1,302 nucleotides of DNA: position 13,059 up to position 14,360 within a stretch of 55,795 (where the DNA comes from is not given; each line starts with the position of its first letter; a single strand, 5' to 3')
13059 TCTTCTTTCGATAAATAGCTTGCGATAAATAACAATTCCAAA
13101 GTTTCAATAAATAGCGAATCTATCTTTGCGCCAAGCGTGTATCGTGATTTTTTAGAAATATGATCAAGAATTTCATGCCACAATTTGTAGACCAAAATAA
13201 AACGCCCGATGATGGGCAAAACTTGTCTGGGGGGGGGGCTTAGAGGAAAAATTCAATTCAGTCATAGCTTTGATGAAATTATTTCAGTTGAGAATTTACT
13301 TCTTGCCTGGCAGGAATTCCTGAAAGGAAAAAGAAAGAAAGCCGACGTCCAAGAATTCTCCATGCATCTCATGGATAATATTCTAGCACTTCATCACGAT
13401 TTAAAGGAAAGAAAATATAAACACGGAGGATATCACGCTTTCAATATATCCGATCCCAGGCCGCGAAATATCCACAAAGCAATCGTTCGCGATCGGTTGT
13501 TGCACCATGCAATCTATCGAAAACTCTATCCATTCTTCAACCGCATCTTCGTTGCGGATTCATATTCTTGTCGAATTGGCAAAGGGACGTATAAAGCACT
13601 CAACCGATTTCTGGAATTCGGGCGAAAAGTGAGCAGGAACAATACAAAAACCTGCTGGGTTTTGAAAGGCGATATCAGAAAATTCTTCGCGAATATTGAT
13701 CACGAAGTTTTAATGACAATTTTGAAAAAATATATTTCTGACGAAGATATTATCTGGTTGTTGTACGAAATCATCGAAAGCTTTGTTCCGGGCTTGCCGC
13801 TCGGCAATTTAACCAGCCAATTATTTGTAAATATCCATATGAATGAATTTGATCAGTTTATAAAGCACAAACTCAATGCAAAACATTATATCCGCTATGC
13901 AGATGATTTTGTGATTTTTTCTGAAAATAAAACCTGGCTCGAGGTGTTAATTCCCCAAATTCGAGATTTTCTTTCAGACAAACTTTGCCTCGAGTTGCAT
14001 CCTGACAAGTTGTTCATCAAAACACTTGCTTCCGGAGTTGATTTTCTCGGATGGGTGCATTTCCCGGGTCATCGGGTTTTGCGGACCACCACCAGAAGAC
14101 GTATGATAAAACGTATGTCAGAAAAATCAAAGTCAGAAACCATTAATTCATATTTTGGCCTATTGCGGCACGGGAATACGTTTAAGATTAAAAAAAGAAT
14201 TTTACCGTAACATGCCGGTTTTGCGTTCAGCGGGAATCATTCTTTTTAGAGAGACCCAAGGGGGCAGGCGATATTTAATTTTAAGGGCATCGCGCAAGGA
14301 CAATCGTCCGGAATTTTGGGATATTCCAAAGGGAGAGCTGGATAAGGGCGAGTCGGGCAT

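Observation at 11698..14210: Complete diversity-generating retroelement with adenine-specific VR/TR divergence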

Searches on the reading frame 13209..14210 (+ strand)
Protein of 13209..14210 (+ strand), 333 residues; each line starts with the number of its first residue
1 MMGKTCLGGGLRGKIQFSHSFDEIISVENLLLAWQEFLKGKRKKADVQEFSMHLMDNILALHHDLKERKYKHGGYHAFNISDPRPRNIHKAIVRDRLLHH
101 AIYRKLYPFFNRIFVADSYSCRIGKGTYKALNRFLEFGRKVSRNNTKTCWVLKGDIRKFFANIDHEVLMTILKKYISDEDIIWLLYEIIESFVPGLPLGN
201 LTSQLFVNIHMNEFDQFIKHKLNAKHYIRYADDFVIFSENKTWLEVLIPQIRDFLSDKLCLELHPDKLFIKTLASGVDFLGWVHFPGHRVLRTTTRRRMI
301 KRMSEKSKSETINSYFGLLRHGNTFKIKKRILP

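Call 5: search_protein_families(library=pfam, proteins=[window:13209-14210:+], max_evalue=0.01)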
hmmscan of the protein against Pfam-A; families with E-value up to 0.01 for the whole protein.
window:13209-14210:+ (333 aa): 1 family
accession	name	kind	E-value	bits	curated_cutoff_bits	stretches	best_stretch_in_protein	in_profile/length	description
PF00078.32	RVT_1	-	6.9e-22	78.6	29.6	1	88-282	12-203/205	Reverse transcriptase (RNA-dependent DNA polymerase)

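Call 10: search_solved_structures(query=window:13209-14210:+, max_evalue=0.001, show_alignments=1)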
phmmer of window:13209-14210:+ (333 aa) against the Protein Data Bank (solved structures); distinct sequences matched with E-value up to 0.001: 10.
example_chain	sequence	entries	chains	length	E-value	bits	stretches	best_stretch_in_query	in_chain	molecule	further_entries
8ub7_A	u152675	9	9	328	2.2e-42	148.8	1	20-304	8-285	Reverse transcriptase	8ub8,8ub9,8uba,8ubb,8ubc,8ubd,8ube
7uim_D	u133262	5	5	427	1.4e-20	77.1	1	18-315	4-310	Group II intron reverse transcriptase/maturase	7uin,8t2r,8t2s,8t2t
5hhl_A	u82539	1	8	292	3.1e-20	76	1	18-284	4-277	Retron-type reverse transcriptase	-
5hhj_A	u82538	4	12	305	1.9e-19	73.4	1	14-282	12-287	Retron-type reverse transcriptase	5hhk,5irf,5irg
6me0_C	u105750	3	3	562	2.3e-13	53.4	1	91-303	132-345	Maturase reverse transcriptase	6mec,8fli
6ar1_A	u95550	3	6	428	2.3e-11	46.8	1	86-309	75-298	GsI-IIC RT | Trt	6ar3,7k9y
5g2x_C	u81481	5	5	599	5.2e-11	45.7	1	93-219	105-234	GROUP II INTRON-ENCODED PROTEIN LTRA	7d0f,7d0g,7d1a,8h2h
8bgj_A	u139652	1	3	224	1.6e-09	40.7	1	151-282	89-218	RNA-directed DNA polymerase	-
9c0i_A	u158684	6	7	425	0.00022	23.9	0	189-304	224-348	Reverse transcriptase/maturase family protein | Antiviral reverse transcriptase Drt2 | RNA-dependent DNA polymerase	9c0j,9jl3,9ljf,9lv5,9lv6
9lje_A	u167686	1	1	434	0.00023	23.8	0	189-304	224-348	RNA-dependent DNA polymerase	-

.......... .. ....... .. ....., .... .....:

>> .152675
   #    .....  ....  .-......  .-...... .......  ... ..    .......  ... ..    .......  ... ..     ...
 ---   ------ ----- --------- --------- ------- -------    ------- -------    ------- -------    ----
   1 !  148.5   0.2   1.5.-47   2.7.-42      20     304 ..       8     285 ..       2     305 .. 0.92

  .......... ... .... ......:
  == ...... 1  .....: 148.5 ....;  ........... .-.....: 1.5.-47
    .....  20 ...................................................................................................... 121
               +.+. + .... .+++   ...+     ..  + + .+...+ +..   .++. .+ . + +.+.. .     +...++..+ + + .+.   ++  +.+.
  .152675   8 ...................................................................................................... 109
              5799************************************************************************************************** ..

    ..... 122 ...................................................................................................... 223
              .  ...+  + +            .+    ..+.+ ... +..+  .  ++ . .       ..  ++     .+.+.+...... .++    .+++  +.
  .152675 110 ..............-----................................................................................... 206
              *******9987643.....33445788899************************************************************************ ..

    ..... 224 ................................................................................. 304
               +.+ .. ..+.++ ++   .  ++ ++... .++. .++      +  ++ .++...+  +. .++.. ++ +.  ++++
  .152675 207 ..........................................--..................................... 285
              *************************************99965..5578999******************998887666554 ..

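Call 42: find_homologous_proteins(query=window:13251-14207:+, max_evalue=1e-30)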
Query window:13251-14207:+ (319 aa): 8000 proteins with E <= 1e-30 among 8000 candidates; the best 120 are listed.
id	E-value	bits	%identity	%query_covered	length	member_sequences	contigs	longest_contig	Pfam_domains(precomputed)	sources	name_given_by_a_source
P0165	1.3e-214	730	100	100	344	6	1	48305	PF00078.33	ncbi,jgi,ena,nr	ncbi:hypothetical protein A3A15_02720 [Candidatus Giovannonibacteria bacterium RIFCSPLOWO2_01_FULL_4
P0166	4.2e-167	573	80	100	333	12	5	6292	PF00078.33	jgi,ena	-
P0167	2.6e-157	541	75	99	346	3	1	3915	PF00078.33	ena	-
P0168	4.5e-157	540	73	99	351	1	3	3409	PF00078.33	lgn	-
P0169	5.1e-155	534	78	92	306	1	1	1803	PF00078.33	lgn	-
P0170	2.7e-154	531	73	99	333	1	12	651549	PF00078.33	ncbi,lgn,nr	ncbi:MAG: group II intron reverse transcriptase domain-containing protein [Candidatus Giovannonibact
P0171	3.4e-153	528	73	99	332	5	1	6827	PF00078.33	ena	-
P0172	1.2e-152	526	73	98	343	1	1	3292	PF00078.33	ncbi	-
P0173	4.5e-152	524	72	100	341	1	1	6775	PF00078.33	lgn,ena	-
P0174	8.5e-152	523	72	100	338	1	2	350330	PF00078.33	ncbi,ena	-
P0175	8.5e-152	523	72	100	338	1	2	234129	PF00078.33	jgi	-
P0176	1.1e-151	523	72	99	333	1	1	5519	PF00078.33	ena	-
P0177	7.5e-151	520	71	100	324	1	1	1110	PF00078.33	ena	-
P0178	1.2e-150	519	81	88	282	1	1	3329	PF00078.33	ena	-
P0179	1.5e-150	519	71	100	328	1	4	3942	PF00078.33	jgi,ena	-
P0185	3.7e-149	514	69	100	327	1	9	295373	PF00078.33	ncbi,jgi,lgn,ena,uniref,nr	ncbi:MAG: Retron-type reverse transcriptase [Candidatus Jorgensenbacteria bacterium GW2011_GWA1_48_1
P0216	8.1e-147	507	68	100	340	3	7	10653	PF00078.33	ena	-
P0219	1.1e-146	506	68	98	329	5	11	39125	PF00078.33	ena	-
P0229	2.1e-146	505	68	100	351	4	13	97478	PF00078.33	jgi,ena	-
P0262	2.9e-145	502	67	99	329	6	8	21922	PF00078.33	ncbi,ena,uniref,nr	ncbi:MAG: hypothetical protein A3J47_02655 [Candidatus Yanofskybacteria bacterium RIFCSPHIGHO2_02_FU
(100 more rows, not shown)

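Call 44: find_related_loci(query=A3, collection=genome_contigs, flank=3500)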
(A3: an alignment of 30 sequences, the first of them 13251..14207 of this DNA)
Query A3 (319 aa) in genome_contigs; peptide patterns used: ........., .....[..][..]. (x = any residue, [..] = any of these).
600 stretches matched a pattern (row limit reached: there are more); 589 encode a relative of the query (tblastn E <= 1e-3); the best 80 are kept; 80 distinct loci.
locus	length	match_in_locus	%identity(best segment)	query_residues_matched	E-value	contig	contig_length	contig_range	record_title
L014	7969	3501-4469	69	1-318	3e-154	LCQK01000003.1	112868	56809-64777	MAG: Candidatus Jorgensenbacteria bacterium GW2011_GWB1_50_10 UY55_C0003, whole genome shotgun sequence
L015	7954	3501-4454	71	1-318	1e-151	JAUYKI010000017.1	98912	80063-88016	MAG: bacterium isolate C24_metabat.bin.189 C24_k141_121261, whole genome shotgun sequence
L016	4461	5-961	70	2-315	7e-152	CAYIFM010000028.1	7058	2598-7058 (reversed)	MAG TPA_asm: uncultured Candidatus Saccharibacteria bacterium isolate ERP119705_co18_8 genome assembly, contig: NODE_141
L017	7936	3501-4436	72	6-317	1e-150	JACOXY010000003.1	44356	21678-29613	MAG: Candidatus Liptonbacteria bacterium isolate NC_groundwater_165_Ag_S-0.1um_43_15 S4_GD2017_2_S1_scaffold_1362, whole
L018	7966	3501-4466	67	1-318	5e-150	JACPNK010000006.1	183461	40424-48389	MAG: Candidatus Yanofskybacteria bacterium isolate NC_groundwater_573_Ag_S-0.1um_42_50 S35_SO-1_scaffold_115732, whole g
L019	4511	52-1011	67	1-314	2e-148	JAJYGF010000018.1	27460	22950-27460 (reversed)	MAG: bacterium isolate DBS1-3.bin117 NODE_2885_length_27460_cov_1.8358, whole genome shotgun sequence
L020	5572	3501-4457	66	1-319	1e-146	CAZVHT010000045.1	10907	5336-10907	MAG TPA_asm: uncultured Candidatus Saccharibacteria bacterium isolate binchicken_co203_588 genome assembly, contig: k141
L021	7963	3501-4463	65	2-317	2e-146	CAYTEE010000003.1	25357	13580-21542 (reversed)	MAG TPA_asm: uncultured Candidatus Saccharibacteria bacterium isolate SRP050083_co2_44 genome assembly, contig: NODE_124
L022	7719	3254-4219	66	1-317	4e-146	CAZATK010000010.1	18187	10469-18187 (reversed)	MAG TPA_asm: uncultured Candidatus Saccharibacteria bacterium isolate SRP178908_co1_176 genome assembly, contig: NODE_19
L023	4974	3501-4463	66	1-317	1e-146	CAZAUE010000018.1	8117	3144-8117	MAG TPA_asm: uncultured Candidatus Saccharibacteria bacterium isolate SRP050083_co1_186 genome assembly, contig: NODE_45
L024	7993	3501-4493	64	1-318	2e-145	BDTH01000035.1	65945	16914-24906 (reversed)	Bacterium BMS3Abin15 DNA, contig: NODE_2, whole genome shotgun sequence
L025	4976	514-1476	67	1-317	8e-146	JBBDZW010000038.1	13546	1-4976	MAG: Candidatus Paceibacterota bacterium isolate LejiaD_43_13 Lejia_D_7130_length_13546_cov_8, whole genome shotgun sequ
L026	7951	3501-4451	66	5-317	5e-145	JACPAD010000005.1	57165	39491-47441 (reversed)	MAG: Candidatus Zambryskibacteria bacterium isolate NC_groundwater_222_Ag_S-0.1um_46_12 S4_GD2017_2_S1_scaffold_672, who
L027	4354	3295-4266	64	1-318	2e-147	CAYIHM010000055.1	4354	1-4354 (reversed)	MAG TPA_asm: uncultured Candidatus Saccharibacteria bacterium isolate ERP119705_co24_246 genome assembly, contig: NODE_3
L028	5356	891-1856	65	1-317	3e-144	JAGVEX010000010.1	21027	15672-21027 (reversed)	MAG: bacterium isolate DeMMO2_23 c_000000024456, whole genome shotgun sequence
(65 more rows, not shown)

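Call 61: find_encoding_contigs(protein=P0229, flank=1500, max_places=10)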
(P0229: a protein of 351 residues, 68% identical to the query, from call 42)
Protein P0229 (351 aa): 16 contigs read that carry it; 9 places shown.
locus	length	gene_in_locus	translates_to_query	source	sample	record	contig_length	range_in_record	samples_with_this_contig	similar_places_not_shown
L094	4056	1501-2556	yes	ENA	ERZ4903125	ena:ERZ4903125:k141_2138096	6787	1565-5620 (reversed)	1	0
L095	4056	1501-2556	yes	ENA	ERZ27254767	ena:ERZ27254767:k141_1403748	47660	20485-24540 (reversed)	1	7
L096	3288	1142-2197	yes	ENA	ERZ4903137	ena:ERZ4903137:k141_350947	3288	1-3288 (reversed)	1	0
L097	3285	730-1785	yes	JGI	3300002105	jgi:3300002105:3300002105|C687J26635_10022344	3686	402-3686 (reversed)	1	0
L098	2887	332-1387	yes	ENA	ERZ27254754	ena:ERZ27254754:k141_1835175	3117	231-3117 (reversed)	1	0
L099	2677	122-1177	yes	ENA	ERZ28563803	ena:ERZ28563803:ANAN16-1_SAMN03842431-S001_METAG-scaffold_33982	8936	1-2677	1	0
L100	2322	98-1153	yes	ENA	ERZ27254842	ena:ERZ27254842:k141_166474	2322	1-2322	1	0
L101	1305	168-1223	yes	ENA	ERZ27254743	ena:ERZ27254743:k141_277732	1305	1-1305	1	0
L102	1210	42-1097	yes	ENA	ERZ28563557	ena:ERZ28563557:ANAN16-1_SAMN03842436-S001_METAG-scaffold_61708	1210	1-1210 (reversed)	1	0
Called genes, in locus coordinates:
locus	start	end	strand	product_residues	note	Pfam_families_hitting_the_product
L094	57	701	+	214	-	-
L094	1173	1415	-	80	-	PF22296:bAvd (weak)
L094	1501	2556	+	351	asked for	PF00078:RVT_1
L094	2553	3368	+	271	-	PF00763:THF_DHG_CYH, PF02882:THF_DHG_CYH_C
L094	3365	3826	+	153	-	PF01569:PAP2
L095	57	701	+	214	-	-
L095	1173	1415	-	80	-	PF22296:bAvd (weak)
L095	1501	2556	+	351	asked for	PF00078:RVT_1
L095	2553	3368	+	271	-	PF00763:THF_DHG_CYH, PF02882:THF_DHG_CYH_C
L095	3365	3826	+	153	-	PF01569:PAP2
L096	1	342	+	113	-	?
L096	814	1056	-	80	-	PF22296:bAvd (weak)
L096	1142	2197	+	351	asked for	PF00078:RVT_1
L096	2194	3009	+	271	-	PF00763:THF_DHG_CYH, PF02882:THF_DHG_CYH_C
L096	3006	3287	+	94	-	?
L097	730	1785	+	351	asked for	PF00078:RVT_1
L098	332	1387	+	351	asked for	PF00078:RVT_1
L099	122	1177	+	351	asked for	PF00078:RVT_1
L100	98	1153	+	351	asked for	PF00078:RVT_1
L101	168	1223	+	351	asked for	PF00078:RVT_1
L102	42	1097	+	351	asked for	PF00078:RVT_1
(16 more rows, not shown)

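Call 62: find_encoding_contigs(protein=P0170, flank=1500, max_places=10)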
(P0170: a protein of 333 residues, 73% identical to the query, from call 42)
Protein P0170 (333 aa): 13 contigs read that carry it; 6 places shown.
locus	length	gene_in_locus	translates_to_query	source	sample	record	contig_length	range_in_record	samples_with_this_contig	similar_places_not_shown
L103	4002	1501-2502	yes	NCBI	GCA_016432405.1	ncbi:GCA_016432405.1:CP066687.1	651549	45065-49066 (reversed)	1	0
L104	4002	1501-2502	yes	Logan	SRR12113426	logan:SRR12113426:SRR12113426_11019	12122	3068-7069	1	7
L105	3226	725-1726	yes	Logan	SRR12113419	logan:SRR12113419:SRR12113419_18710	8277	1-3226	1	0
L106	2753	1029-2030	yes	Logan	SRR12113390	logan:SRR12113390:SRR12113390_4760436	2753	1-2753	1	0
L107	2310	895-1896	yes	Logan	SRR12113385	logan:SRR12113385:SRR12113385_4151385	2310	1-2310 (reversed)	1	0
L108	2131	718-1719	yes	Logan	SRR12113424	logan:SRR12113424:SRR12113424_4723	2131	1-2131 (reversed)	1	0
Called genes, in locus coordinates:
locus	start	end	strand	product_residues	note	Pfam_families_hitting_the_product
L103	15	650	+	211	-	-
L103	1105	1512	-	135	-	PF22296:bAvd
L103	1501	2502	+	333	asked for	PF00078:RVT_1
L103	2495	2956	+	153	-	PF00588:SpoU_methylase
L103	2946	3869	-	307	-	-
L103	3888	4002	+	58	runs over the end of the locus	-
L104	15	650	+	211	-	-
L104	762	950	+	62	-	-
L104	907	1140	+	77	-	-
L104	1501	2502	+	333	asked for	PF00078:RVT_1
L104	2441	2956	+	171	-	PF00588:SpoU_methylase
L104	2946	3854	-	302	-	-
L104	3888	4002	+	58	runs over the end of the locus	-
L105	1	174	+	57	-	?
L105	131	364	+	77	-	-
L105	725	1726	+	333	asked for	PF00078:RVT_1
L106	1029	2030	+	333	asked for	PF00078:RVT_1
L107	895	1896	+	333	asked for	PF00078:RVT_1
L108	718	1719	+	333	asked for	PF00078:RVT_1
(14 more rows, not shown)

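Call 63: find_encoding_contigs(protein=P0219, flank=1500, max_places=10)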
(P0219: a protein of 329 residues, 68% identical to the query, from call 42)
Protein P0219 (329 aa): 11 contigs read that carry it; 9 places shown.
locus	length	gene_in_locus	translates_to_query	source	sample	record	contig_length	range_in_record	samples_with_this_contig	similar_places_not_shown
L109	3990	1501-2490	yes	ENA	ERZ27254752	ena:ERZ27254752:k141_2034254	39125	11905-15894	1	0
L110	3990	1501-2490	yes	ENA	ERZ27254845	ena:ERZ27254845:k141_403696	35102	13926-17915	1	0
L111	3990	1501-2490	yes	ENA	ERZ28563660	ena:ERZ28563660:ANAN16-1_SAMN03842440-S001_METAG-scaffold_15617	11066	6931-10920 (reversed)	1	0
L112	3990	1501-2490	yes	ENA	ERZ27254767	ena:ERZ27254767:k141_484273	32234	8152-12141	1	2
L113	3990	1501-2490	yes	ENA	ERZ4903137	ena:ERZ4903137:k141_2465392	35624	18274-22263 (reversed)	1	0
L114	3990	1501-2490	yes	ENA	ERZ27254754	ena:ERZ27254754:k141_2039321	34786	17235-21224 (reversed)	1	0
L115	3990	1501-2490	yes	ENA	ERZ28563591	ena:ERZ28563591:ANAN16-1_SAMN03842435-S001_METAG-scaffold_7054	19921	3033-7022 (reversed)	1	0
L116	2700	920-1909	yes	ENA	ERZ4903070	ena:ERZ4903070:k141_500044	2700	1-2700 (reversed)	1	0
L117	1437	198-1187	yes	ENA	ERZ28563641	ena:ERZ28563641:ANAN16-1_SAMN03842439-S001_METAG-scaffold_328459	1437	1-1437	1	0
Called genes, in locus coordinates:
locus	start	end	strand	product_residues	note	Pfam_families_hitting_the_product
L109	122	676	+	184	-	-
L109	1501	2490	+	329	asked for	PF00078:RVT_1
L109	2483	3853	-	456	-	PF01541:GIY-YIG, PF27096:UvrC_M, PF08459:UvrC_RNaseH_dom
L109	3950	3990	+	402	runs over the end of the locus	PF00202:Aminotran_3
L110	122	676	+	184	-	-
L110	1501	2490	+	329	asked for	PF00078:RVT_1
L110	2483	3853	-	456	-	PF01541:GIY-YIG, PF27096:UvrC_M, PF08459:UvrC_RNaseH_dom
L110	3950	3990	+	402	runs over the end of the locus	PF00202:Aminotran_3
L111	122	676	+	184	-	-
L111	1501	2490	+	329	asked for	PF00078:RVT_1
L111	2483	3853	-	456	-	PF01541:GIY-YIG, PF27096:UvrC_M, PF08459:UvrC_RNaseH_dom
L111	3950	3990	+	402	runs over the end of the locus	PF00202:Aminotran_3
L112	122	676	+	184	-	-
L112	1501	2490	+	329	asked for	PF00078:RVT_1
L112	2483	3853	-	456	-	PF01541:GIY-YIG, PF27096:UvrC_M, PF08459:UvrC_RNaseH_dom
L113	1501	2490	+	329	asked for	PF00078:RVT_1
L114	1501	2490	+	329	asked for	PF00078:RVT_1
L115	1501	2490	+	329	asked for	PF00078:RVT_1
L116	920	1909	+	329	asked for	PF00078:RVT_1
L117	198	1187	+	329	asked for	PF00078:RVT_1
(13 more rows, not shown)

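Call 90: search_protein_families(library=ncbifam, proteins=[window:13209-14210:+], max_evalue=0.01)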
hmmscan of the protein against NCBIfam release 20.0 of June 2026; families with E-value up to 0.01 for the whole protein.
window:13209-14210:+ (333 aa): 8 families
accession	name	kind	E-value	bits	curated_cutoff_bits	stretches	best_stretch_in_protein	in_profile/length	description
TIGR04416.1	group_II_RT_mat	equivalog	5.9e-38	130.9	300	1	44-315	22-295/353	group II intron reverse transcriptase/maturase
NF038233.2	retron_St85_RT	exception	6.7e-15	55.1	235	1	147-303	87-249/289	retron St85 family RNA-directed DNA polymerase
NF041747.1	Drt3a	equivalog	7.7e-15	55.1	200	1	147-274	109-241/412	antiviral reverse transcriptase Drt3a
NF041746.1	Drt2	equivalog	2.1e-14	53.5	390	2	195-308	223-345/416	antiviral reverse transcriptase Drt2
NF041750.1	Drt5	equivalog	1.3e-06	27.7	550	1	128-267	106-247/484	antiviral reverse transcriptase Drt5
NF042941.1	Retron_TIR_antiphage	equivalog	7e-05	21.8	600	1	145-245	88-191/464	TIR domain-containing anti-phage reverse transcriptase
NF041749.1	Drt4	equivalog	0.00012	21.2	450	1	195-278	194-274/489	antiviral reverse transcriptase Drt4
TIGR04499.1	abortive_AbiA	subfamily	0.00015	20.6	250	1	132-259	129-276/615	AbiA family abortive infection protein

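Call 92: search_protein_families(library=phrogs, proteins=[window:13209-14210:+], max_evalue=0.01)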
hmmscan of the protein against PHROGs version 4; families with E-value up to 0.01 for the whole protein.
window:13209-14210:+ (333 aa): 2 families
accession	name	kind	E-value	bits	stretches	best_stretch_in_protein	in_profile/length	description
phrog_1423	-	DNA, RNA and nucleotide metabolism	5.6e-103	346.9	1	17-331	99-434/1040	Reverse transcriptase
phrog_2825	-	DNA, RNA and nucleotide metabolism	2.5e-09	37.8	1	151-285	112-250/336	polymerase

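Call 98: find_encoding_contigs(protein=P0185, flank=700, max_places=10)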
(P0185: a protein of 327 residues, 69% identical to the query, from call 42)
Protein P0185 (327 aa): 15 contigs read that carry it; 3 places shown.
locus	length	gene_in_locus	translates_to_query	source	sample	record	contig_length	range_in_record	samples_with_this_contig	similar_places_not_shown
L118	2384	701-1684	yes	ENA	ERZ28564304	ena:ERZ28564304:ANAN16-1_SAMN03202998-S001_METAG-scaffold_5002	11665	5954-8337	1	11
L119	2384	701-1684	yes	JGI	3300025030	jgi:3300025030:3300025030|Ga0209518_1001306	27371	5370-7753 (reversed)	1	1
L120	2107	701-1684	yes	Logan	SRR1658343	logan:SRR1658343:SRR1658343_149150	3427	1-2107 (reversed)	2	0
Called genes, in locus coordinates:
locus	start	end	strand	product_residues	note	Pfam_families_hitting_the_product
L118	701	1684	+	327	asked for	PF00078:RVT_1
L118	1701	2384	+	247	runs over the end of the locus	PF03462:PCRF, PF00472:RF-1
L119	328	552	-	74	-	PF22296:bAvd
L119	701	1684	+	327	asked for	PF00078:RVT_1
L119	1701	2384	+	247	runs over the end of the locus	PF03462:PCRF, PF00472:RF-1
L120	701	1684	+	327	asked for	PF00078:RVT_1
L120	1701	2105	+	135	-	?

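Call 99: find_encoding_contigs(protein=P0262, flank=700, max_places=10)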
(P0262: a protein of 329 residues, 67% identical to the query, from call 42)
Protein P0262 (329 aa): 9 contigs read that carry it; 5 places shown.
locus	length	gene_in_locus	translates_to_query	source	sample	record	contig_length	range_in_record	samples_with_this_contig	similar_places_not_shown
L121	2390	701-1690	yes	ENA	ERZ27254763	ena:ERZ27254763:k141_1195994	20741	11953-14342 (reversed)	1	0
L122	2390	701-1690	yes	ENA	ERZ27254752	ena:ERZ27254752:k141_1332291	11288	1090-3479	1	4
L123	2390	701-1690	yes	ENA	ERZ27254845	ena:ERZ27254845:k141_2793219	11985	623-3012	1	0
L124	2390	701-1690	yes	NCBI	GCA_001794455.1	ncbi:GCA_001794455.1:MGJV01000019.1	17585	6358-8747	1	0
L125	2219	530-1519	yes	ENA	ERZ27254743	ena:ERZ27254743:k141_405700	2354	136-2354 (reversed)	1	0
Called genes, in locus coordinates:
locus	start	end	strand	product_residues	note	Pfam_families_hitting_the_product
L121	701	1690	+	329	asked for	PF00078:RVT_1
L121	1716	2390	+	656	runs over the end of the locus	PF03030:H_PPase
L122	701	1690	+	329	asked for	PF00078:RVT_1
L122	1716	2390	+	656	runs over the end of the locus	PF03030:H_PPase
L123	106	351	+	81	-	-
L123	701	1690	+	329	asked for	PF00078:RVT_1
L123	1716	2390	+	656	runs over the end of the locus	PF03030:H_PPase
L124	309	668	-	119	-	PF22296:bAvd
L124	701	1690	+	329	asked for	PF00078:RVT_1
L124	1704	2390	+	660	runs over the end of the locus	PF03030:H_PPase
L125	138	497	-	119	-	PF22296:bAvd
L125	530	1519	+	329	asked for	PF00078:RVT_1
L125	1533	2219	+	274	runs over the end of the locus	?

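Call 100: find_encoding_contigs(protein=P0216, flank=700, max_places=10)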
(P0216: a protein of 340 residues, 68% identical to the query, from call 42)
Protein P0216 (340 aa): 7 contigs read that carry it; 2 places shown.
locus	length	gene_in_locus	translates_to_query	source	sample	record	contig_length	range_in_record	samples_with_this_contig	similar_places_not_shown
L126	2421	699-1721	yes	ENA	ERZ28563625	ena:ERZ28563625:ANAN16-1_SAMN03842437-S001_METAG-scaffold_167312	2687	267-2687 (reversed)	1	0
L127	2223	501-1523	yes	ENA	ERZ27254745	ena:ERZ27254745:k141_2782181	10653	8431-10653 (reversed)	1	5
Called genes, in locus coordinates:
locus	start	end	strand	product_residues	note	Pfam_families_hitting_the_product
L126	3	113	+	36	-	?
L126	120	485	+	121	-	-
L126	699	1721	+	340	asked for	PF00078:RVT_1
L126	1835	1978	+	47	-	PF01820:Dala_Dala_lig_N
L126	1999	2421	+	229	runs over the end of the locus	?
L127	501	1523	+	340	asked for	PF00078:RVT_1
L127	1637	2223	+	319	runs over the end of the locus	PF01820:Dala_Dala_lig_N, PF13535:ATP-grasp_4 (faint), PF01820:Dala_Dala_lig_N, PF01071:GARS_A (weak), PF02655:ATP-grasp_3, PF02786:CPSase_L_D2 (faint), PF07478:Dala_Dala_lig_C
